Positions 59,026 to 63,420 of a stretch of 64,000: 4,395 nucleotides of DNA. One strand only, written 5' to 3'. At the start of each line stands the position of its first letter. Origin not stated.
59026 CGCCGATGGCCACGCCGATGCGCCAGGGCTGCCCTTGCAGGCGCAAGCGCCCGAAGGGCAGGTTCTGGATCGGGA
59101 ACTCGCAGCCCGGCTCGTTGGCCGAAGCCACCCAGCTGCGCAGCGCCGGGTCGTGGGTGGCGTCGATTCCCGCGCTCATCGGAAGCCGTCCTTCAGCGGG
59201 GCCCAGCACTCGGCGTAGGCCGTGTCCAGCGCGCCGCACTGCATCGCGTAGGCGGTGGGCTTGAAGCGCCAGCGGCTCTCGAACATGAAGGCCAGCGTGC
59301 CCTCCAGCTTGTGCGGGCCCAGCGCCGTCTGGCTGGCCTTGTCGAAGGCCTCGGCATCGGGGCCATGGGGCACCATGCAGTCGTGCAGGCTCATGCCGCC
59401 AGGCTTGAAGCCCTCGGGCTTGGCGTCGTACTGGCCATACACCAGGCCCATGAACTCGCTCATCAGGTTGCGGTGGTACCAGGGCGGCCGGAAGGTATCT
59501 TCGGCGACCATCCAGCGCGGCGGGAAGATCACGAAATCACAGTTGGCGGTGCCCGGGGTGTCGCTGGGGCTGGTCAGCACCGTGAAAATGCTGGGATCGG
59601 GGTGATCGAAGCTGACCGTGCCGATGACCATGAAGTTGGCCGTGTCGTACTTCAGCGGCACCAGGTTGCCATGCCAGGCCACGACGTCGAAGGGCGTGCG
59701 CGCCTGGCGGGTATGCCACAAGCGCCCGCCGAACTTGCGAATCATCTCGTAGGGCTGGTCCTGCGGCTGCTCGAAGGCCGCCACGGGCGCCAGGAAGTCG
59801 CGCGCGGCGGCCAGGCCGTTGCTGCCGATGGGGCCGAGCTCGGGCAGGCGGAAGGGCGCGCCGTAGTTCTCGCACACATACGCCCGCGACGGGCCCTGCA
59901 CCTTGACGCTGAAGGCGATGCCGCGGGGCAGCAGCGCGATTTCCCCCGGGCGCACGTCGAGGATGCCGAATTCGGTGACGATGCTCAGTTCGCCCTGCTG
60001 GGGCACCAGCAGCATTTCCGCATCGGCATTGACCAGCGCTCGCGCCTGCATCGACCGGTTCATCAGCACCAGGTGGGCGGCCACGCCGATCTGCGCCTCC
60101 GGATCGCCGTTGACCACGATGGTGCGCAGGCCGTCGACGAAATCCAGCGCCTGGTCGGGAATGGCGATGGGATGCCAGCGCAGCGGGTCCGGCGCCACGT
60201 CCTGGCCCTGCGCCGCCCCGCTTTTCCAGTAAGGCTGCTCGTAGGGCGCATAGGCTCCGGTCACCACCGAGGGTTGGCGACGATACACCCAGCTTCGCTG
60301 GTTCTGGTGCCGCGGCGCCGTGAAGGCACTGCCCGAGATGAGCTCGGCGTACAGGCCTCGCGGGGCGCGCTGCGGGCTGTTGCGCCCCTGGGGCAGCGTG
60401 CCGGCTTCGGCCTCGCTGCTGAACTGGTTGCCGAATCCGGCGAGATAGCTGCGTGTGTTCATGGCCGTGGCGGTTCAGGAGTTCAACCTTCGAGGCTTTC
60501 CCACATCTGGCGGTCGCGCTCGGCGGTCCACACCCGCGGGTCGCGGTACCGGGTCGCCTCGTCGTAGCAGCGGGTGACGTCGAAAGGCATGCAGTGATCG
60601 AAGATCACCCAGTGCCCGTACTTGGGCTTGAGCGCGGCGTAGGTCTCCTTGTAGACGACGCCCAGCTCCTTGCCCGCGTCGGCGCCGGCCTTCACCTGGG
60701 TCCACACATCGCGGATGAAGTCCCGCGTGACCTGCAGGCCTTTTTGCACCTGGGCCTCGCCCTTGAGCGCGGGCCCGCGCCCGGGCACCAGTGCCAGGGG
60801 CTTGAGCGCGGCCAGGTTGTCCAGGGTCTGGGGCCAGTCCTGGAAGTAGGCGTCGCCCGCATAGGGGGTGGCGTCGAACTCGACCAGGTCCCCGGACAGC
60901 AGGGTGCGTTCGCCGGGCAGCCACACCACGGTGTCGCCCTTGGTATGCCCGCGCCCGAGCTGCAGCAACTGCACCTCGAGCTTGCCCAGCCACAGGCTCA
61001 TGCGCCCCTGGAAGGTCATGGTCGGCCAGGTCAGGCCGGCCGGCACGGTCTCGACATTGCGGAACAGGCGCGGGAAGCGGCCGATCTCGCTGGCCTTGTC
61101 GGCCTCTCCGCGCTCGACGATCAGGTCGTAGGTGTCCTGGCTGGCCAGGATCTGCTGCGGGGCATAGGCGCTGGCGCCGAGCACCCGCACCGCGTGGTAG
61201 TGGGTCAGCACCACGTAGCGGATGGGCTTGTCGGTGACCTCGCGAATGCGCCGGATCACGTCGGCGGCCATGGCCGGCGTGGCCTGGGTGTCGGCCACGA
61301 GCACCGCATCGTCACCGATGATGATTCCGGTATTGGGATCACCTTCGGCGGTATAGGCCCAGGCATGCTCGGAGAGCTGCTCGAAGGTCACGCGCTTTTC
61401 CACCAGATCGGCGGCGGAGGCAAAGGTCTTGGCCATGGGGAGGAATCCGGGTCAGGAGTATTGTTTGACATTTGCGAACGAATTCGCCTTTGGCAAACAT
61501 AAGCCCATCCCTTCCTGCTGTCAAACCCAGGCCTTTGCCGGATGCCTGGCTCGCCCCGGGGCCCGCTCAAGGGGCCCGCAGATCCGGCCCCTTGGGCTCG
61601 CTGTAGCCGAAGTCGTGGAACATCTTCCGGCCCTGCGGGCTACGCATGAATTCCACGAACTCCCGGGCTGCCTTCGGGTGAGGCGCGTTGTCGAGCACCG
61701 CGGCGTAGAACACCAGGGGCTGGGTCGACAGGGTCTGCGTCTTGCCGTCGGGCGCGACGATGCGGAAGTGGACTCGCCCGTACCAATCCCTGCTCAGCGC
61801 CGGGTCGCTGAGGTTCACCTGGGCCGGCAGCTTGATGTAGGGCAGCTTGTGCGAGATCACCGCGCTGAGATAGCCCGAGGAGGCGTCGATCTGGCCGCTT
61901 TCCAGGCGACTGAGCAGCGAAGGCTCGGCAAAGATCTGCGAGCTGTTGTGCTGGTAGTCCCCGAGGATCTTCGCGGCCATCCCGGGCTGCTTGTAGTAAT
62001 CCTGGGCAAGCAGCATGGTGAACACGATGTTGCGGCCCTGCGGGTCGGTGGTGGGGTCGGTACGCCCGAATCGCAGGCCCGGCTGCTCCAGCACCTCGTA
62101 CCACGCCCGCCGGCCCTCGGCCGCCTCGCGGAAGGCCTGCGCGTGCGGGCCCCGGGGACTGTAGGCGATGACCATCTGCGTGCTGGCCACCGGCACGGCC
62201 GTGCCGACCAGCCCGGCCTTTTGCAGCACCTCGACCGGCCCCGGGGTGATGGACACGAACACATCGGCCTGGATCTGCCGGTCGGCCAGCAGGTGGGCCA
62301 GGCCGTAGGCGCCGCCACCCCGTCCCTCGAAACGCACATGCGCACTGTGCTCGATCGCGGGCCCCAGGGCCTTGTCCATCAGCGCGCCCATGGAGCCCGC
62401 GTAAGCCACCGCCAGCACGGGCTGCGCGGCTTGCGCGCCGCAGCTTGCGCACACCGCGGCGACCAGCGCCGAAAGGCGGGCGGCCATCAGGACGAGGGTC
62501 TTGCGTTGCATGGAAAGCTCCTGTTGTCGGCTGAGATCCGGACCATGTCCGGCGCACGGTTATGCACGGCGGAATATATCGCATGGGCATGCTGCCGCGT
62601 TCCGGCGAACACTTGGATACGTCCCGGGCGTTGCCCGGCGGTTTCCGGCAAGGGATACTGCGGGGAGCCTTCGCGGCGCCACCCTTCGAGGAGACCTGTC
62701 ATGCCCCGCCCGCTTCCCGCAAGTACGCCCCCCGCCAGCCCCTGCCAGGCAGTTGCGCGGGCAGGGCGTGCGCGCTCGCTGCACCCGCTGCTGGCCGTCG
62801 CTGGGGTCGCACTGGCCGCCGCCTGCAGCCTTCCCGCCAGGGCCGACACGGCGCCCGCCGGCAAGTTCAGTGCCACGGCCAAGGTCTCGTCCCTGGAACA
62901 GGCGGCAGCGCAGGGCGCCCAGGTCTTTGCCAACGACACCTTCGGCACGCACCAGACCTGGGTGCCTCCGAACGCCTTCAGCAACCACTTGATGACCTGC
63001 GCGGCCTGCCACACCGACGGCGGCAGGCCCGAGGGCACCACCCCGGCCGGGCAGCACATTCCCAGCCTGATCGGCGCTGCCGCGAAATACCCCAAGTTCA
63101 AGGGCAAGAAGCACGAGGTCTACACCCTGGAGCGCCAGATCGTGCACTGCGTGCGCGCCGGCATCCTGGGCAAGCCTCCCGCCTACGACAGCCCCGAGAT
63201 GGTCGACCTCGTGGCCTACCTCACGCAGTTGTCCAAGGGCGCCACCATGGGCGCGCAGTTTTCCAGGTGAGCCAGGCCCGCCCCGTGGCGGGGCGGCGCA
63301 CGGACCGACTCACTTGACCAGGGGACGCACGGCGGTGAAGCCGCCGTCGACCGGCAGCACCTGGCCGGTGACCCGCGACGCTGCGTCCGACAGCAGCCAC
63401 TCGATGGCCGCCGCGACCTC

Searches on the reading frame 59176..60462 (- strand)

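Call 68: search_protein_families(library=pfam, proteins=[window:59176-60462:-], max_evalue=0.0001)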
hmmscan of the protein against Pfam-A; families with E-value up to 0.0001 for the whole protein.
window:59176-60462:- (428 aa): 2 families
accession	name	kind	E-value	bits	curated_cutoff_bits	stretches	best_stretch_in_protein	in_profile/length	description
PF20510.4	HgmA_N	-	6.6e-111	370.4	20.2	1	6-273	2-272/273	Homogentisate 1,2-dioxygenase N-terminal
PF04209.19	HgmA_C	-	4.2e-78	260.9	21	1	276-426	2-152/153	Homogentisate 1,2-dioxygenase C-terminal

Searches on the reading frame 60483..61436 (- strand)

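Call 68: search_protein_families(library=pfam, proteins=[window:60483-61436:-], max_evalue=0.0001)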
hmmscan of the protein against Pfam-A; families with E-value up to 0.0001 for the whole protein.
window:60483-61436:- (317 aa): 1 family
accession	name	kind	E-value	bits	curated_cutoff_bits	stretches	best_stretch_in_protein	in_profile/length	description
PF00753.33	Lactamase_B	-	1e-11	45.6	22.7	1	159-219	125-195/196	Metallo-beta-lactamase superfamily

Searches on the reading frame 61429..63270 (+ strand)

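Call 68: search_protein_families(library=pfam, proteins=[window:61429-63270:+], max_evalue=0.0001)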
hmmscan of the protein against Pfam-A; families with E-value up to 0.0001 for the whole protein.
window:61429-63270:+ (613 aa): 1 family
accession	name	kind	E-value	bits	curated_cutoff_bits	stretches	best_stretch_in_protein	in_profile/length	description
PF21342.2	SoxA-TsdA_cyt-c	-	2.5e-12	47.1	27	1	523-607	16-88/88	SoxA/TsdA, cytochrome c domain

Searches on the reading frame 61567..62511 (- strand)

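Call 68: search_protein_families(library=pfam, proteins=[window:61567-62511:-], max_evalue=0.0001)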
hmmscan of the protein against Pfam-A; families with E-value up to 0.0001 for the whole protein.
window:61567-62511:- (314 aa): 2 families
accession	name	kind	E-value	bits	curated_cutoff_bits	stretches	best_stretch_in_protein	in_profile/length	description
PF13531.11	SBP_bac_11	-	7.3e-41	140.8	25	1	33-303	1-226/227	Bacterial extracellular solute-binding protein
PF01547.30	SBP_bac_1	-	6.4e-08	33.4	26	1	97-295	104-306/307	Bacterial extracellular solute-binding protein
